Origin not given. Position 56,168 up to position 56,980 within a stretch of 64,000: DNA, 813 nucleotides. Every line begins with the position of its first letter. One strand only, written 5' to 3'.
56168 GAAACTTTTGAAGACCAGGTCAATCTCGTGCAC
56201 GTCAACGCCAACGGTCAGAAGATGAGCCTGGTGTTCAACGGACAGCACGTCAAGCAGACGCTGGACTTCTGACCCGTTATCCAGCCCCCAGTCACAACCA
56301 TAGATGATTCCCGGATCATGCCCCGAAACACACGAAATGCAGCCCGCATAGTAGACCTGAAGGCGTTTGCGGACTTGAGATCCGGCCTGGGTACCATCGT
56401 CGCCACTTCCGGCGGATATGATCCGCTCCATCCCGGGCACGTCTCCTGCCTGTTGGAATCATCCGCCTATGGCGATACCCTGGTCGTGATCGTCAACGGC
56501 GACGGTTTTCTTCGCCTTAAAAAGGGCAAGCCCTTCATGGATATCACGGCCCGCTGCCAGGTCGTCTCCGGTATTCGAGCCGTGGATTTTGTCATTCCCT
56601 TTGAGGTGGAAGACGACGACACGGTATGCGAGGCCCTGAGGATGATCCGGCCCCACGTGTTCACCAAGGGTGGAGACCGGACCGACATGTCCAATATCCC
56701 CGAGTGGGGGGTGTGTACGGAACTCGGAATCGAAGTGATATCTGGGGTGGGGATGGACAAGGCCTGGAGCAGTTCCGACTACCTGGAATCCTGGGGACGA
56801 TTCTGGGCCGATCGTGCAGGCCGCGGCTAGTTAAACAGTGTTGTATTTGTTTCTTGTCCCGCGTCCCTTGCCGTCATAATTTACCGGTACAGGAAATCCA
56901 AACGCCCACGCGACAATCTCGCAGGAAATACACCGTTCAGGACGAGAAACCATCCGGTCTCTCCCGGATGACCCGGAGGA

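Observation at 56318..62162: MocA/MocC-like dehydrogenase + TIM-barrel + class-III aminotransferase + nucleotidyltransferase cluster suggests aminocyclitol or aminosugar metabolism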

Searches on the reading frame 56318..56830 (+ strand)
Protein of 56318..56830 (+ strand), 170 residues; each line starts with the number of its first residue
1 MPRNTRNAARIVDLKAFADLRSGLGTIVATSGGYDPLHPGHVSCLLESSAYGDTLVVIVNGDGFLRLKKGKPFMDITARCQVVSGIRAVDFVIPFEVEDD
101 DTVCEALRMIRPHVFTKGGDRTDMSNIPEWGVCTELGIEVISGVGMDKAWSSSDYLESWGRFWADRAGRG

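Call 3: search_protein_families(library=pfam, proteins=[window:56318-56830:+])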
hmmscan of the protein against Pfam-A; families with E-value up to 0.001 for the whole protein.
window:56318-56830:+ (170 aa): 1 family
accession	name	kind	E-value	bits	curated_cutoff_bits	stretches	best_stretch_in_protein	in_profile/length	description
PF01467.32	CTP_transf_like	-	1.1e-08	35.8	21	1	31-122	3-91/133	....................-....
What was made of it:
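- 56318..56830 (+): NT: small HxGH cytidylyl/adenylyl-transferase-like protein, 170 aa. A neighbour whose membership of the pathway is uncertain. Pfam PF01467, E = 1.1e-8 (call 3).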

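Call 4: search_protein_families(library=ncbifam, proteins=[window:56318-56830:+])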
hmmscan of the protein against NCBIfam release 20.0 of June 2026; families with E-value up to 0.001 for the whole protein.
window:56318-56830:+ (170 aa): 5 families
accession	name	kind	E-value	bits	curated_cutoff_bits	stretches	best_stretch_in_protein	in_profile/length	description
TIGR02199.1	rfaE_dom_II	equivalog_domain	3.9e-22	78.6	181.5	1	20-153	6-136/144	D-glycero-beta-D-manno-heptose 1-phosphate adenylyltransferase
NF008454.0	PRK11316.1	equivalog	2.7e-19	69.1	521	1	18-122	333-436/475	bifunctional D-glycero-beta-D-manno-heptose-7-phosphate kinase/D-glycero-beta-D-manno-heptose 1-phosphate adenylyltransferase HldE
TIGR01518.1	g3p_cytidyltrns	equivalog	1.3e-10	41.5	165.4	1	29-101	2-74/125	glycerol-3-phosphate cytidylyltransferase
TIGR00125.1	cyt_tran_rel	domain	4.7e-09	36.3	27.7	1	27-90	1-63/65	adenylyltransferase/cytidyltransferase family protein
NF001985.0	PRK00777.1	subfamily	0.00028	21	104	1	28-83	7-62/157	pantetheine-phosphate adenylyltransferase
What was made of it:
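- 56318..56830 (+): RfaE domain II scores 78.6 bits against a cut-off of 181.5, and TagD scores 41.5 against 165.4 (call 4).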

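Call 12: search_solved_structures(query=window:56318-56830:+, max_evalue=0.01)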
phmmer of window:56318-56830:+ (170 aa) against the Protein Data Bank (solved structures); distinct sequences matched with E-value up to 0.01: 9.
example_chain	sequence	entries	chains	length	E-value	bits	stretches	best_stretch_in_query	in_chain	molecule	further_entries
5x9q_A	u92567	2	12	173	8.5e-13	51.8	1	10-133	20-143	Putative cytidylyltransferase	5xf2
2b7l_A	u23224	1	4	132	1.4e-08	38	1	28-96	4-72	glycerol-3-phosphate cytidylyltransferase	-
3glv_A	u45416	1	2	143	4.2e-08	36.5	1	28-122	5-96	Lipopolysaccharide core biosynthesis protein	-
3elb_A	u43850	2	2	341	4.6e-07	33.1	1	30-95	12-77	Ethanolamine-phosphate cytidylyltransferase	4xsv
1coz_A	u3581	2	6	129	9e-06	28.9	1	28-96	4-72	PROTEIN (GLYCEROL-3-PHOSPHATE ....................) | glycerol-3-phosphate cytidylyltransferase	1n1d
5x3d_A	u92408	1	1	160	4.6e-05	26.6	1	28-120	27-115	Phosphoenolpyruvate phosphomutase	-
9hsg_A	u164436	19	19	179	0.00072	22.7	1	19-93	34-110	choline-phosphate cytidylyltransferase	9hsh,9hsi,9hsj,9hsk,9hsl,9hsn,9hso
9hsm_A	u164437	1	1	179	0.00072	22.7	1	19-93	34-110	choline-phosphate cytidylyltransferase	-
4zcp_A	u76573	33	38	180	0.00073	22.7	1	19-93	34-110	Cholinephosphate cytidylyltransferase | Choline-phosphate cytidylyltransferase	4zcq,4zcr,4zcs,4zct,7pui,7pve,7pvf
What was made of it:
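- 56318..56830 (+): The best PDB match is 5x9q, 'putative cytidylyltransferase', E = 8.5e-13 (call 12).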
